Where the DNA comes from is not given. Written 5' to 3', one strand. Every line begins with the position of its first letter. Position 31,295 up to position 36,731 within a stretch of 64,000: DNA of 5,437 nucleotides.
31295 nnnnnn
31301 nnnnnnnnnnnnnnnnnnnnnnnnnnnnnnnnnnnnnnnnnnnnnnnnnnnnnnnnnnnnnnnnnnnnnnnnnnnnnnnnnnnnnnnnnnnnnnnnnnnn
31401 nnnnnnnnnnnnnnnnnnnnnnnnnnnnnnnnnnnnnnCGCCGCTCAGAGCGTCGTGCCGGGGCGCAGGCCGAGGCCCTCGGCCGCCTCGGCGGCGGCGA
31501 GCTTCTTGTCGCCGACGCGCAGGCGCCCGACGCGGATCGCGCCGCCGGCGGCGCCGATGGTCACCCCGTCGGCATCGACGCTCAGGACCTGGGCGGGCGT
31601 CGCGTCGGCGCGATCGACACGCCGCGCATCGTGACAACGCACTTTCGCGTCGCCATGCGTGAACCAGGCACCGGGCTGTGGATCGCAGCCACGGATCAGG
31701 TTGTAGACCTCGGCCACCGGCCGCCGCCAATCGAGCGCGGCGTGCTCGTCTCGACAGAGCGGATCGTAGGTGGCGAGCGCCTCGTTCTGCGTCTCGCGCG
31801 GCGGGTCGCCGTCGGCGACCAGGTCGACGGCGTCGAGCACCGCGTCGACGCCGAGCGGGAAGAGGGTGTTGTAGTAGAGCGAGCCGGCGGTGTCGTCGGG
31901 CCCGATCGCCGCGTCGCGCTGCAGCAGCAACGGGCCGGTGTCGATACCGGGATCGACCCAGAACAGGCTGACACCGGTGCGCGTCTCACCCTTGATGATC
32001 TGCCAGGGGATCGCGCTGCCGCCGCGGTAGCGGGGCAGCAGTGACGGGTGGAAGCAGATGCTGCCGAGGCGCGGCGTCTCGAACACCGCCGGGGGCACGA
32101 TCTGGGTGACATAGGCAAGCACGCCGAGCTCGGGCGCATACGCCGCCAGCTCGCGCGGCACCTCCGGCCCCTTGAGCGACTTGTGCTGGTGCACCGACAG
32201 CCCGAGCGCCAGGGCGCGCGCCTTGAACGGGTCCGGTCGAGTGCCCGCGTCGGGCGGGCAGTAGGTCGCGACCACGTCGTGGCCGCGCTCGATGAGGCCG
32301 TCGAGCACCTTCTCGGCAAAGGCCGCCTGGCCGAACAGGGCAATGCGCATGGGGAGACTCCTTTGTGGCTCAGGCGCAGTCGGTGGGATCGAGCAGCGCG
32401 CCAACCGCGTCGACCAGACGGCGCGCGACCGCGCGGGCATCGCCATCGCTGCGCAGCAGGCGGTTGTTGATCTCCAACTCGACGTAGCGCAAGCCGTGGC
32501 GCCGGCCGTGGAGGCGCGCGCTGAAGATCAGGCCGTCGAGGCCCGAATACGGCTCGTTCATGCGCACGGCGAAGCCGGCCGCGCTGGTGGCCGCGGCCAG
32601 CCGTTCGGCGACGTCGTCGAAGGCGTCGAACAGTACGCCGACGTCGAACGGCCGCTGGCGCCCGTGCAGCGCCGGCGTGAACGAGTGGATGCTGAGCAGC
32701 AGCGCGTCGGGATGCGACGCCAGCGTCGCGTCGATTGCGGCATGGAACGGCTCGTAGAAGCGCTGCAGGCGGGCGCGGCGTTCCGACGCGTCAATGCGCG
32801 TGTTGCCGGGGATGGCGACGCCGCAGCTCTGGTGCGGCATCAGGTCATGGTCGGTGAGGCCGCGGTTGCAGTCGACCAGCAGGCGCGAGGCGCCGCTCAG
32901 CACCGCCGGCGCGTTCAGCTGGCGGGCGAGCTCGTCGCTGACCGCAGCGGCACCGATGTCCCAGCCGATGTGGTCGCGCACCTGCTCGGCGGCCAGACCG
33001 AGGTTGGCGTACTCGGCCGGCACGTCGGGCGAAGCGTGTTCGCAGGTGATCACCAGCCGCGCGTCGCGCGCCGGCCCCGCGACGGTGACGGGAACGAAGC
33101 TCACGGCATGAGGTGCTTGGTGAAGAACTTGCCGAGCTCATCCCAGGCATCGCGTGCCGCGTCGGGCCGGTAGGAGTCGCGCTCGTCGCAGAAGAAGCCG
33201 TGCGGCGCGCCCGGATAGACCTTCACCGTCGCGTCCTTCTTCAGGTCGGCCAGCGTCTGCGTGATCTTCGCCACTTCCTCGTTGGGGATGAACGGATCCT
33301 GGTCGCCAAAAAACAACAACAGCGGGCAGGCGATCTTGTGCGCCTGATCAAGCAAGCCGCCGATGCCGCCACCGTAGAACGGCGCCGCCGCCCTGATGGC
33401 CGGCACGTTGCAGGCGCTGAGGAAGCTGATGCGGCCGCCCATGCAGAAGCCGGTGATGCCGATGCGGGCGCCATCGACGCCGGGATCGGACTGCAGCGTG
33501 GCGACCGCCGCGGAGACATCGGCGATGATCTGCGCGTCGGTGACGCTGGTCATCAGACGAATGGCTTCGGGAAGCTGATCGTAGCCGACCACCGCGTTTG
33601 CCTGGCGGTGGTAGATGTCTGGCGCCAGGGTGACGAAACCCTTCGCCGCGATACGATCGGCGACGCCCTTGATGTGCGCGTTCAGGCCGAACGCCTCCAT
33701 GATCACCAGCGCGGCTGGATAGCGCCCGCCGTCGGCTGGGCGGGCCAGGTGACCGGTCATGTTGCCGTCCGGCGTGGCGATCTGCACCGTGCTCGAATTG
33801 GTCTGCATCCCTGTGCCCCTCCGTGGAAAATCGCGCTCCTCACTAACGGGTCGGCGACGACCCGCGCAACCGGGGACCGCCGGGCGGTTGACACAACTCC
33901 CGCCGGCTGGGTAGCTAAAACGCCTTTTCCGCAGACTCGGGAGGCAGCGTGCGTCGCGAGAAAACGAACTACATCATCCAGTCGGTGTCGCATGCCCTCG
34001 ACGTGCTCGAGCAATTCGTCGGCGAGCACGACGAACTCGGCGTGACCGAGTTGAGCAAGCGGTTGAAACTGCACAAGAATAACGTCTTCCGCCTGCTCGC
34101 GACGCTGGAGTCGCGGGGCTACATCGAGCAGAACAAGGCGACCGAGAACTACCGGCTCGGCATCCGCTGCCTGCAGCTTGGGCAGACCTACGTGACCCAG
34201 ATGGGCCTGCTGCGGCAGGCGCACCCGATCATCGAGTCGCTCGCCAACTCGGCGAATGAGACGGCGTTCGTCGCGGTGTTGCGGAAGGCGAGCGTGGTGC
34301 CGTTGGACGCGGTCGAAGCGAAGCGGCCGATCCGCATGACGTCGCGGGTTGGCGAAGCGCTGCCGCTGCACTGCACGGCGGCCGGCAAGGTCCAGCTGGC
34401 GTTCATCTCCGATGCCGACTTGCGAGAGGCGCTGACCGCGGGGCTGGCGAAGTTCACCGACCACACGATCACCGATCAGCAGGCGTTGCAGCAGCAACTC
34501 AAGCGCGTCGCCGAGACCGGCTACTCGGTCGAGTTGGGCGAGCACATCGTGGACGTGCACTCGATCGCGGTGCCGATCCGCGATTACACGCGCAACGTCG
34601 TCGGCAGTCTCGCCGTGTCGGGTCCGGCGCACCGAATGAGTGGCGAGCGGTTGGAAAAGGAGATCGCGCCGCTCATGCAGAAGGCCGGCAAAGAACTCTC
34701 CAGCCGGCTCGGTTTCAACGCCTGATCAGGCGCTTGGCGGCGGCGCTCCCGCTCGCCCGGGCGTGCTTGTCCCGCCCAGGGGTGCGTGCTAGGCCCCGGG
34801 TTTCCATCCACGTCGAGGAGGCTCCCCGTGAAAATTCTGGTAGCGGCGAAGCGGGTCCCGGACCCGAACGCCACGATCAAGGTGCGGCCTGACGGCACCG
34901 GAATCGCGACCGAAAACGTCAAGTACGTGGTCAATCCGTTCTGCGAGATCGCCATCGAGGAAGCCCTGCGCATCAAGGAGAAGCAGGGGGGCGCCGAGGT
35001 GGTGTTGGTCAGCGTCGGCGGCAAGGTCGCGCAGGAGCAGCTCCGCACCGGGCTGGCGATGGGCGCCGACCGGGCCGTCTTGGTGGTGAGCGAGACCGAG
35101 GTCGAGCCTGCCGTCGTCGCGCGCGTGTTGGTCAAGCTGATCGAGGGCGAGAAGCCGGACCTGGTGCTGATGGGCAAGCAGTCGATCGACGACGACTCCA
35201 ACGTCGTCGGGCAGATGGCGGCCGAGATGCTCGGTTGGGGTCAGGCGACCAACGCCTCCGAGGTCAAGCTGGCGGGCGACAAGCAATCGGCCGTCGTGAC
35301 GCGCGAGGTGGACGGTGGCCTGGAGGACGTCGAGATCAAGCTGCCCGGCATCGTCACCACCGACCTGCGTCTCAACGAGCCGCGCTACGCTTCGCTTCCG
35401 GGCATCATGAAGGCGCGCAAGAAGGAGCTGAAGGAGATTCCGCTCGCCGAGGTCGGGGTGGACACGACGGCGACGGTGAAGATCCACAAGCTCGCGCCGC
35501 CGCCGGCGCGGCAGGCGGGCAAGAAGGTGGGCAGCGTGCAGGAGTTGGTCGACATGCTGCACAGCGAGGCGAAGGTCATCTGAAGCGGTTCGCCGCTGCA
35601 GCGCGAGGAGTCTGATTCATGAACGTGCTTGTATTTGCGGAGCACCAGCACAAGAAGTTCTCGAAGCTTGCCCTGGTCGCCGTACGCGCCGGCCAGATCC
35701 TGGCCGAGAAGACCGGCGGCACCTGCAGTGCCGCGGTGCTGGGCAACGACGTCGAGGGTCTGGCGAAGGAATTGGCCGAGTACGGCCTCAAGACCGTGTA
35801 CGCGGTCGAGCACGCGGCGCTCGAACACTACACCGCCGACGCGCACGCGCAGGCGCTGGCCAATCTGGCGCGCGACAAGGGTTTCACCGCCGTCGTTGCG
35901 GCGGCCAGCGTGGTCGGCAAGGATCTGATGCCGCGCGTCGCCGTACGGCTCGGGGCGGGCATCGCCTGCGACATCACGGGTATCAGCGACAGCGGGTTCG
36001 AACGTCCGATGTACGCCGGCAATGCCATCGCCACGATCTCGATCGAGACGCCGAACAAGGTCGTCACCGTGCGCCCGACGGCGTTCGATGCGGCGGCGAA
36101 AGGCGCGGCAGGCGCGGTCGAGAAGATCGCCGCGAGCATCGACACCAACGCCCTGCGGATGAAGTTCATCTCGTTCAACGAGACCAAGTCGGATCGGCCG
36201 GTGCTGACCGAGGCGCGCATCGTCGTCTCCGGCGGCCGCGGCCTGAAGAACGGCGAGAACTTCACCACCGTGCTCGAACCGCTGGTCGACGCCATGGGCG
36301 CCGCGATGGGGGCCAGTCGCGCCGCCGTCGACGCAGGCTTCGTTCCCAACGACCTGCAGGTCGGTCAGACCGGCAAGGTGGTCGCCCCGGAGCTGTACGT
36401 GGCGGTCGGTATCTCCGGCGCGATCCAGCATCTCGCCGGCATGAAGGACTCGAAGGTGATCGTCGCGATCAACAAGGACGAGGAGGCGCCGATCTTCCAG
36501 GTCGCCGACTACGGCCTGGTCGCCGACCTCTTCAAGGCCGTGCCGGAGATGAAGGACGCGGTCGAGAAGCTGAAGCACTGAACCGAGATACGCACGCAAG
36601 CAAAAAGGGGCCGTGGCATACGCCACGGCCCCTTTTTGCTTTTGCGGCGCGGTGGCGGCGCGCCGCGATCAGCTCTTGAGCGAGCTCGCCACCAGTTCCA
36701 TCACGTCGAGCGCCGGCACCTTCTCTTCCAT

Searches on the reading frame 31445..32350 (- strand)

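Call 13: search_protein_families(library=pfam, proteins=[window:31445-32350:-])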
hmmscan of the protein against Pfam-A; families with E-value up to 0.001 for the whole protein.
window:31445-32350:- (301 aa): 2 families
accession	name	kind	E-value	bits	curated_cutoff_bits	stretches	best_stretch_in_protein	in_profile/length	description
PF00551.24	Formyl_trans_N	-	1.2e-28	100.5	26.1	1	1-162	1-169/181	Formyl transferase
PF02911.23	Formyl_trans_C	-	1.2e-16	61.1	21.1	1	201-289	4-95/100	Formyl transferase, C-terminal domain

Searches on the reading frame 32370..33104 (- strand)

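Call 13: search_protein_families(library=pfam, proteins=[window:32370-33104:-])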
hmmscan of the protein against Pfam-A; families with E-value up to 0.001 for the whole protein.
window:32370-33104:- (244 aa): 1 family
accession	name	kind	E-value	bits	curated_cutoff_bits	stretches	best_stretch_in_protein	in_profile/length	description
PF05013.17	FGase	-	9.7e-42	144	28.9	1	16-216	2-217/219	N-formylglutamate amidohydrolase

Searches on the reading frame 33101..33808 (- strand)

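Call 13: search_protein_families(library=pfam, proteins=[window:33101-33808:-])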
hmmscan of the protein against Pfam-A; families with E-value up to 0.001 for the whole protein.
window:33101-33808:- (235 aa): 9 families
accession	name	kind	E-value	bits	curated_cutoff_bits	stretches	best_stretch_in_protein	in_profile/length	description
PF01738.24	DLH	-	3.1e-57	194.1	21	1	18-232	2-216/217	Dienelactone hydrolase family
PF12740.14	PETase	-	6.1e-09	36.1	28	1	7-180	29-188/263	PET hydrolase-like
PF08840.17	BAAT_C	-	1.1e-08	35.8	20.9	1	101-142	9-50/210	BAAT / Acyl-CoA thioester hydrolase C terminal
PF12146.15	Hydrolase_4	-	1.6e-07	31.3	27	1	152-208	183-237/239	Serine aminopeptidase, S33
PF00326.27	Peptidase_S9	-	5.9e-07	29.6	22.6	1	155-211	137-195/213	Prolyl oligopeptidase family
PF00561.26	Abhydrolase_1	-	4e-05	23.8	25.8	0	53-207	127-242/245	alpha/beta hydrolase fold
PF20408.4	Abhydrolase_11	-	6.5e-05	23.2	27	1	96-211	62-173/193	Alpha/beta hydrolase domain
PF02230.22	Abhydrolase_2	-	0.00024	21.5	23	1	98-203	90-199/217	Phospholipase/Carboxylesterase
PF07859.19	Abhydrolase_3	-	0.00065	19.9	25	0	160-206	165-209/210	alpha/beta hydrolase fold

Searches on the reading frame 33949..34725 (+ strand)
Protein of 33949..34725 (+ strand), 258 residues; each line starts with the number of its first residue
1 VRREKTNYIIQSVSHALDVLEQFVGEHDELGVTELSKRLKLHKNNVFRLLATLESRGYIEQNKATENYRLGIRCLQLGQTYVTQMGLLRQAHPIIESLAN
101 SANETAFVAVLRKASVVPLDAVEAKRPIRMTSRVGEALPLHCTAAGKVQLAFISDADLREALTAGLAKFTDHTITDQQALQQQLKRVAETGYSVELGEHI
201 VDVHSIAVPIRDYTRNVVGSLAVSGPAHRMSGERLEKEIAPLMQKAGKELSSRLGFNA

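Call 13: search_protein_families(library=pfam, proteins=[window:33949-34725:+])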
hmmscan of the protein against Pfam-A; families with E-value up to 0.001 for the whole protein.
window:33949-34725:+ (258 aa): 4 families
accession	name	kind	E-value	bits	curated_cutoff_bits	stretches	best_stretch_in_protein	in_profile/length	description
PF01614.24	IclR_C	-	5.8e-42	143.6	24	1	79-251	1-173/174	Bacterial transcriptional regulator IclR C-terminal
PF09339.16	HTH_IclR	-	6.4e-14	51.9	22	1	12-62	1-51/52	IclR helix-turn-helix domain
PF12802.13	MarR_2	-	1.7e-06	28.5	27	1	23-61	13-52/61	MarR family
PF01047.28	MarR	-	1.8e-06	28.1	24.6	1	25-69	13-57/59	MarR family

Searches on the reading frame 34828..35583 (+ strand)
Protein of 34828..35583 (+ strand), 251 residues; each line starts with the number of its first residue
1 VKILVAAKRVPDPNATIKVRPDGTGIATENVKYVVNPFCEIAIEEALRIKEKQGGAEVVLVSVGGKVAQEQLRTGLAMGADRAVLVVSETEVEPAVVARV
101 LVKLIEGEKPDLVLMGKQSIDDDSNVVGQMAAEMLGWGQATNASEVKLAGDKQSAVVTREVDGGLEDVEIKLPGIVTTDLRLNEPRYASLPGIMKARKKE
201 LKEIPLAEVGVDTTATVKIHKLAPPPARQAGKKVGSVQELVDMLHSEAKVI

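Call 13: search_protein_families(library=pfam, proteins=[window:34828-35583:+])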
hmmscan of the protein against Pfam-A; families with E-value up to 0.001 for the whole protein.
window:34828-35583:+ (251 aa): 1 family
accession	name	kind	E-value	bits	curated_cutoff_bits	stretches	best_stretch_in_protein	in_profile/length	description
PF01012.27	ETF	-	6.1e-40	137.4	26.7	1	26-208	4-180/181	Electron transfer flavoprotein domain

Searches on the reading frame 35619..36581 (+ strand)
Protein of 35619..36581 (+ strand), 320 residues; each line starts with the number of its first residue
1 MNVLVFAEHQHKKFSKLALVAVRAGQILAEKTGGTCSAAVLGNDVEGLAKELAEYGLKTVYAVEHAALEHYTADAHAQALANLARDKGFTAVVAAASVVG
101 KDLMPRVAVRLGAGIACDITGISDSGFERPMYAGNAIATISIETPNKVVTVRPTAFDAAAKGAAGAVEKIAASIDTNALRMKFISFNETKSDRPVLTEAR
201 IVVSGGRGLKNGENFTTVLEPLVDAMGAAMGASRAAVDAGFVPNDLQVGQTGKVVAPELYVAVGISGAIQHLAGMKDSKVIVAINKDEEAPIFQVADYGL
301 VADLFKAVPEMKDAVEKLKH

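Call 13: search_protein_families(library=pfam, proteins=[window:35619-36581:+])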
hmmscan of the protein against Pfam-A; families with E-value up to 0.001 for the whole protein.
window:35619-36581:+ (320 aa): 2 families
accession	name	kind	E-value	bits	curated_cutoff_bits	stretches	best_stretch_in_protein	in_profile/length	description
PF01012.27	ETF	-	1.8e-43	148.9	26.7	1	3-173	1-179/181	Electron transfer flavoprotein domain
PF00766.25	ETF_alpha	-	6.6e-34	116.2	27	1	196-276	2-81/81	Electron transfer flavoprotein FAD-binding domain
